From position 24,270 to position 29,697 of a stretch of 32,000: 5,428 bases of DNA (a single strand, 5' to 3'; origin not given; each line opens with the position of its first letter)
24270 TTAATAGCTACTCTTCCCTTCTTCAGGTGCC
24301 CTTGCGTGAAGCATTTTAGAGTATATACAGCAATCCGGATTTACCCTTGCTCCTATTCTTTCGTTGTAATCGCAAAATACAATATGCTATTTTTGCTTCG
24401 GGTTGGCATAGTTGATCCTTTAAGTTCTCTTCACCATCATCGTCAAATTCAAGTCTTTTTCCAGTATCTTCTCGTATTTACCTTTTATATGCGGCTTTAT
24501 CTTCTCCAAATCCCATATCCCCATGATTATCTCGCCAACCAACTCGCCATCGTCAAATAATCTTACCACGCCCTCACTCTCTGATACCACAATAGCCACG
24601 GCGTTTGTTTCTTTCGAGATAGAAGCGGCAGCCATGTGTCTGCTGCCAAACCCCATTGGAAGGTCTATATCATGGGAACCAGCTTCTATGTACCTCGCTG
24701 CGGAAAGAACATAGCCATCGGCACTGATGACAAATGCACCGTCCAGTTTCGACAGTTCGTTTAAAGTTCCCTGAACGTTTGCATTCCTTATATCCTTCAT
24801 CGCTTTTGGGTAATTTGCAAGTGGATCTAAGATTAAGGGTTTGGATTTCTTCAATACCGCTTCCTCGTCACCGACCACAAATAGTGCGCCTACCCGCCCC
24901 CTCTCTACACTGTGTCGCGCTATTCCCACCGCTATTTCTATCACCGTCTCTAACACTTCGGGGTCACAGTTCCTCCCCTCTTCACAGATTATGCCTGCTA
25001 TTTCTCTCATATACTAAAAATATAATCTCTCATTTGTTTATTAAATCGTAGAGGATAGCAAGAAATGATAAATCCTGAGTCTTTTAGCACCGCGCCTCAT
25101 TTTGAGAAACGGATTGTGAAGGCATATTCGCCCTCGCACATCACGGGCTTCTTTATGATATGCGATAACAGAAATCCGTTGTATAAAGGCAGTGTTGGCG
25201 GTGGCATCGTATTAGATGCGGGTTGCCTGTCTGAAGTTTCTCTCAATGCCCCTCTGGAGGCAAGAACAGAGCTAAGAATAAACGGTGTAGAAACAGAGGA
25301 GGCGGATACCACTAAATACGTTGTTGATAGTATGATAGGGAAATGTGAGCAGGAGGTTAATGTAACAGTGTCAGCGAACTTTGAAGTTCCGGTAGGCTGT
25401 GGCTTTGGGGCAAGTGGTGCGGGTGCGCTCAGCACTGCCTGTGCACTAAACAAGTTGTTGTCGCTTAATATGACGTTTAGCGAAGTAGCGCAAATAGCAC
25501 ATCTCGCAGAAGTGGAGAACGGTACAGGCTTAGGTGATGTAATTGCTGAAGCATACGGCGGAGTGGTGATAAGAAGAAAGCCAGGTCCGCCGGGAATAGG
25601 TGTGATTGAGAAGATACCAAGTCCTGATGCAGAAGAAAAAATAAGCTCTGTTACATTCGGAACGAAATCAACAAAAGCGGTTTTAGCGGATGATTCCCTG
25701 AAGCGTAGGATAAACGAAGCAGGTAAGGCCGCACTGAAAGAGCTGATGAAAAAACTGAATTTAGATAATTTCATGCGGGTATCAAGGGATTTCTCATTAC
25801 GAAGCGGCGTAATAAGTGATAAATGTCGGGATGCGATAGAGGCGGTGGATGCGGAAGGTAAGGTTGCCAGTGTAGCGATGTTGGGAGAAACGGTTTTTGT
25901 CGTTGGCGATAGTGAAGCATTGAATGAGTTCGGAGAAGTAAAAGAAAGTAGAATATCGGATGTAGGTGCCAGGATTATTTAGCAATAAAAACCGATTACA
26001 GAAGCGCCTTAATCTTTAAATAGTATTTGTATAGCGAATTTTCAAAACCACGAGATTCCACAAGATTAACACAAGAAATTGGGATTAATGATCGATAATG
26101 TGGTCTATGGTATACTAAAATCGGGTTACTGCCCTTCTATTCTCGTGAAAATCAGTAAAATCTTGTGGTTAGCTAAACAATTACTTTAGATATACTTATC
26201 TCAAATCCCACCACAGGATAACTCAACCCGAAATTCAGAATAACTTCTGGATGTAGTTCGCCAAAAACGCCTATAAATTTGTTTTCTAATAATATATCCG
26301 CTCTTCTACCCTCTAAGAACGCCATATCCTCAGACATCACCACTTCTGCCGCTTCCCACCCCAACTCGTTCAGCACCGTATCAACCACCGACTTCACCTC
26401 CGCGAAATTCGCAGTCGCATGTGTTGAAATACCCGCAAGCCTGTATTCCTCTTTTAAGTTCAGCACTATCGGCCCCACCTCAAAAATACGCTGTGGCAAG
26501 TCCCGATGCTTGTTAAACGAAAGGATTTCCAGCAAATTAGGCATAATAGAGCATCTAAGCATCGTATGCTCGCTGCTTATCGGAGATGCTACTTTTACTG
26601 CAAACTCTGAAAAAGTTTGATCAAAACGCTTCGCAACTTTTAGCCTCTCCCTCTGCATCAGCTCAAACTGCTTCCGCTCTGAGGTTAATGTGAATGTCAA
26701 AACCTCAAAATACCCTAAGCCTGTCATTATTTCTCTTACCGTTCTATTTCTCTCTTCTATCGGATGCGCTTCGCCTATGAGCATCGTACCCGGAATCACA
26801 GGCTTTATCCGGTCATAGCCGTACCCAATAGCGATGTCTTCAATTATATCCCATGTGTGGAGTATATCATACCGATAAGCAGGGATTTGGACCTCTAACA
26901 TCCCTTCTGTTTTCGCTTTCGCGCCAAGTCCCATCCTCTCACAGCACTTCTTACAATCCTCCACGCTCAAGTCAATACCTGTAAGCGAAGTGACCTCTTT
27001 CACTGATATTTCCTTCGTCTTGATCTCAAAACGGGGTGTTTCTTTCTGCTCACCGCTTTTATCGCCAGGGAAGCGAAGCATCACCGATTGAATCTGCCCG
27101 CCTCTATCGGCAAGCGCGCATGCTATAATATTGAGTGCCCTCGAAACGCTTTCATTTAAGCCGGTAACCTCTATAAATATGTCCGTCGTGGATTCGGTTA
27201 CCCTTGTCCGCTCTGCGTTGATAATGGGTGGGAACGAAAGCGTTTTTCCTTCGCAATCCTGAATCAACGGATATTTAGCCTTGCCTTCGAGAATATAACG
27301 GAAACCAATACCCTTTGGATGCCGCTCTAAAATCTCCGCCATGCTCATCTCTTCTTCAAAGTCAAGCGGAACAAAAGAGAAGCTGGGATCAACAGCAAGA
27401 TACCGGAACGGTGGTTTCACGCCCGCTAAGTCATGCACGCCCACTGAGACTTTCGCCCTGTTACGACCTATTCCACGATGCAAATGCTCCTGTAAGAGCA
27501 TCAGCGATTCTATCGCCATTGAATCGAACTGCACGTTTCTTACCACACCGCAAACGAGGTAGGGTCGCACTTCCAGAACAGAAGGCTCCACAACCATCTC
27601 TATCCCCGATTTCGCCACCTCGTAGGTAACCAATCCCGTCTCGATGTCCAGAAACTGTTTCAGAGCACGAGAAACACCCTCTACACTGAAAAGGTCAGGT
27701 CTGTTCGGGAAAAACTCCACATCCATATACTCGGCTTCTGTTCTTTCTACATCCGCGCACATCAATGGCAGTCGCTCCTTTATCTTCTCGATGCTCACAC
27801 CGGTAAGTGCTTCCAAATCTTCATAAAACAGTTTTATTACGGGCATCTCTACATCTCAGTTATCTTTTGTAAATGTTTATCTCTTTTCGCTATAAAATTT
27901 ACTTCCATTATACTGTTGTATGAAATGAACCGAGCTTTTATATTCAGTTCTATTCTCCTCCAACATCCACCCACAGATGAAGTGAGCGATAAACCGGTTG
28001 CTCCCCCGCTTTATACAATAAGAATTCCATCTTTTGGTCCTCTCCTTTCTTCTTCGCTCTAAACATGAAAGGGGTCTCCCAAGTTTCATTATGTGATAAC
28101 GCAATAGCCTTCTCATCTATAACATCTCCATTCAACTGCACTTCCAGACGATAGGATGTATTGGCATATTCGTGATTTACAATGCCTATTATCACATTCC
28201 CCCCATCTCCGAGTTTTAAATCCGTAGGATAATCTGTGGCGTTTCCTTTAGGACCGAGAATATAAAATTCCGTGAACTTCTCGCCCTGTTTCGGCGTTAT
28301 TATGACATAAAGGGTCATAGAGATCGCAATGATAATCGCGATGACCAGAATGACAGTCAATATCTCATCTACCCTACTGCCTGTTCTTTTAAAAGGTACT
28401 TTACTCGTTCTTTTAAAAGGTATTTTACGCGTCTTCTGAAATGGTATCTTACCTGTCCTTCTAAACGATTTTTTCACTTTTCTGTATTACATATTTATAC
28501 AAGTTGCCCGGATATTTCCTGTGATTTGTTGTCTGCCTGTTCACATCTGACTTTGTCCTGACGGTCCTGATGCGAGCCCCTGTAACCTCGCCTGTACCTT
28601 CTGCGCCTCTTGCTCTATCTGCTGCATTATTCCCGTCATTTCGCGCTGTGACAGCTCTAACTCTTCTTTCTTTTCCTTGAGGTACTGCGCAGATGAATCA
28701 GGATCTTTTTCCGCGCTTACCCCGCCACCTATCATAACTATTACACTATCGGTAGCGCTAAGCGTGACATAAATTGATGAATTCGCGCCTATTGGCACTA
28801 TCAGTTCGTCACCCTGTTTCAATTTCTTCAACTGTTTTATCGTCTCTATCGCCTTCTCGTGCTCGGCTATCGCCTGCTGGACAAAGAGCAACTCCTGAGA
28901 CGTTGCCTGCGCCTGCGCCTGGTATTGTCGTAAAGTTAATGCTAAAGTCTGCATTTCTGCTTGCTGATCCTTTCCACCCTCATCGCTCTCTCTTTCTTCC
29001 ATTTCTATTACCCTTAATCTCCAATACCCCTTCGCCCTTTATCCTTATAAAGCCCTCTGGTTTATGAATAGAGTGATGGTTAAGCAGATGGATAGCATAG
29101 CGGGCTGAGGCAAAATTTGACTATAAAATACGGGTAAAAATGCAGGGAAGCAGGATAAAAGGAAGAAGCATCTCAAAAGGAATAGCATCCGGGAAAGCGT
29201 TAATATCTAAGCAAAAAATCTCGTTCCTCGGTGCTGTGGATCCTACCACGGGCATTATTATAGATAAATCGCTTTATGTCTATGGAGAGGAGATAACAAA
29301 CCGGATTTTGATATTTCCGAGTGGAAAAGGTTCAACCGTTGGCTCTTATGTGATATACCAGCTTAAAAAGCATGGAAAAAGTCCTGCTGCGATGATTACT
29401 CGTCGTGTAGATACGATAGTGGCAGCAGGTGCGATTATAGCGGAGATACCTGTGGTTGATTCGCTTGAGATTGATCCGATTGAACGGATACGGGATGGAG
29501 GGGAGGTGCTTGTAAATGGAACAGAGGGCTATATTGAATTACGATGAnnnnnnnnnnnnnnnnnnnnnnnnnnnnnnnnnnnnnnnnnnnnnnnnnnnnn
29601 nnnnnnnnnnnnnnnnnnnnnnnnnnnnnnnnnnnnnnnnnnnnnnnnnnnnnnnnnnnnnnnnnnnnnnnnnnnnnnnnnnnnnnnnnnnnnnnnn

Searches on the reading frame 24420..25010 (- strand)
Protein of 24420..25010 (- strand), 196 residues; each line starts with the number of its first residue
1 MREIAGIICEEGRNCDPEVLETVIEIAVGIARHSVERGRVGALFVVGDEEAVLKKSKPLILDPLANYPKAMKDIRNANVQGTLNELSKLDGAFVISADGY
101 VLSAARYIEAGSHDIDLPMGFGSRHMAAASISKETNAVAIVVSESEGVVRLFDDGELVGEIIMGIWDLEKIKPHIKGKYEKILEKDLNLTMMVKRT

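Call 11: search_protein_families(library=pfam, proteins=[window:24420-25010:-], max_evalue=0.01)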
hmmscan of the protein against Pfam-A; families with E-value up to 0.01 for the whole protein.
window:24420-25010:- (196 aa): 1 family
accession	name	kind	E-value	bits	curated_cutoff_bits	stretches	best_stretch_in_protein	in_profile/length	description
PF02457.21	DAC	-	1.1e-23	83.5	27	1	31-156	3-118/119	DisA bacterial checkpoint controller nucleotide-binding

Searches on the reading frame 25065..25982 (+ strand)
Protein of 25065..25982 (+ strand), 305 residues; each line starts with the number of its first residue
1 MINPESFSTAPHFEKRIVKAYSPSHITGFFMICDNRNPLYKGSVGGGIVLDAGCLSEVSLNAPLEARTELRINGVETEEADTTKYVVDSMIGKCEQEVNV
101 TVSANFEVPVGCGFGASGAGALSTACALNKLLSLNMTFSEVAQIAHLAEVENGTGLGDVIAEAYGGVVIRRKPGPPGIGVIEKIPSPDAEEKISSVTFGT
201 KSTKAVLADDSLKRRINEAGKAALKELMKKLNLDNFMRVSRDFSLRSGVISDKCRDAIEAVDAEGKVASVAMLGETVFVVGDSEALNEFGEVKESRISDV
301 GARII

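Call 11: search_protein_families(library=pfam, proteins=[window:25065-25982:+], max_evalue=0.01)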
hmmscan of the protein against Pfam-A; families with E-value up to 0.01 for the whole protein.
window:25065-25982:+ (305 aa): 2 families
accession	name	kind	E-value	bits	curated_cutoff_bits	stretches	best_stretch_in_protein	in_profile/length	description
PF00288.32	GHMP_kinases_N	-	4.5e-12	46.5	22.3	1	98-166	16-87/87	GHMP kinases N terminal domain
PF22700.2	MVD-like_N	-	3.3e-05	24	27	1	67-146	47-129/157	Diphosphomevalonate decarboxylase-like N-terminal domain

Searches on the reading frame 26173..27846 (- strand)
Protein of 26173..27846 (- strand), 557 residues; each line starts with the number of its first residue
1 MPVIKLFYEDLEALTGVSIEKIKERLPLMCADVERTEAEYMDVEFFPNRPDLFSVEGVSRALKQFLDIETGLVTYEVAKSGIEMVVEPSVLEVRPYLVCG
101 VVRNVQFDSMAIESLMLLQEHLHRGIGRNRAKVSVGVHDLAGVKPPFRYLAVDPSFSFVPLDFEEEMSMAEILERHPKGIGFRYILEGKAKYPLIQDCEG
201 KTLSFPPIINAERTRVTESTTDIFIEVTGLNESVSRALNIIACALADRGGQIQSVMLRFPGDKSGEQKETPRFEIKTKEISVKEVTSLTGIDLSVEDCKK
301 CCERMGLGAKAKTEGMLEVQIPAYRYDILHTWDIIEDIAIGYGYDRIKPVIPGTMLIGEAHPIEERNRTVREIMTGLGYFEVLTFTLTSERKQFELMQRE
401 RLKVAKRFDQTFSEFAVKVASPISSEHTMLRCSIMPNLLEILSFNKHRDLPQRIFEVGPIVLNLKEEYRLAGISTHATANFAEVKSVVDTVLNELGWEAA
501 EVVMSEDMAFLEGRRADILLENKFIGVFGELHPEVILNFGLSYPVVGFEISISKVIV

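Call 12: search_protein_families(library=pfam, proteins=[window:26173-27846:-], max_evalue=0.01)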
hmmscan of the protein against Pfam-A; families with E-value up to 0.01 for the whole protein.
window:26173-27846:- (557 aa): 5 families
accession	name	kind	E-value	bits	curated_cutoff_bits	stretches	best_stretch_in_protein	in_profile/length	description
PF17759.6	tRNA_synthFbeta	-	3.8e-43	147.9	22.4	1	351-551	5-213/214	Phenylalanyl tRNA synthetase beta chain CLM domain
PF03484.21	B5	-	7.8e-23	80.9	28.6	1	279-344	2-67/67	tRNA synthetase B5 domain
PF18262.7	PhetRS_B1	-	3.6e-08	34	26.8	1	33-67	48-82/83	Phe-tRNA synthetase beta subunit B1 domain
PF03483.22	B3_4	-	2.4e-07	31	29.3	1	137-234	55-132/174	B3/4 domain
PF01409.25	tRNA-synt_2d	-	7.4e-05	22.8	19.8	1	357-552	13-219/246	tRNA synthetases class II core domain (F)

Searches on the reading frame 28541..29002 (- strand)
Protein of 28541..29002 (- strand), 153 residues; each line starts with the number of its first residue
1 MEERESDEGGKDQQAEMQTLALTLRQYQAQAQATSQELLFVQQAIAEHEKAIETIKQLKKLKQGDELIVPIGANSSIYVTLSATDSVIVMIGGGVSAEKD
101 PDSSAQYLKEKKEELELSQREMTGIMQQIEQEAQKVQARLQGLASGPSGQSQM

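Call 12: search_protein_families(library=pfam, proteins=[window:28541-29002:-], max_evalue=0.01)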
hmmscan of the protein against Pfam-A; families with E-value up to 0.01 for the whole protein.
window:28541-29002:- (153 aa): 3 families
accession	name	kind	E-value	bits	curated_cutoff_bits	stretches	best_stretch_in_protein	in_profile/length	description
PF02996.22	Prefoldin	-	7.8e-22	77.9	23.2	1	27-143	1-117/120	Prefoldin subunit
PF01920.25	Prefoldin_2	-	0.00077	19.8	27.6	1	93-143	52-102/106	Prefoldin subunit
PF07614.16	DUF1577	-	0.0086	15.7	25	0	31-71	185-221/256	Protein of unknown function (DUF1577)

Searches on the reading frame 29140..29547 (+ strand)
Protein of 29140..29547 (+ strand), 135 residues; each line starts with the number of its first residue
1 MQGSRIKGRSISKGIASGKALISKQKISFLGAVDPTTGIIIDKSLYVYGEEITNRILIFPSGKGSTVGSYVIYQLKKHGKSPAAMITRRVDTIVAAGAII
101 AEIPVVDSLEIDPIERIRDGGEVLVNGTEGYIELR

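Call 12: search_protein_families(library=pfam, proteins=[window:29140-29547:+], max_evalue=0.01)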
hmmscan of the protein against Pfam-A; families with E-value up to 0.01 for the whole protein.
window:29140-29547:+ (135 aa): 1 family
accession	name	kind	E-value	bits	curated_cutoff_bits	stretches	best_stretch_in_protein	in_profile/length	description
PF01989.23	AcnX_swivel_put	-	5.9e-33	113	27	1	27-106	1-80/80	Aconitase X swivel domain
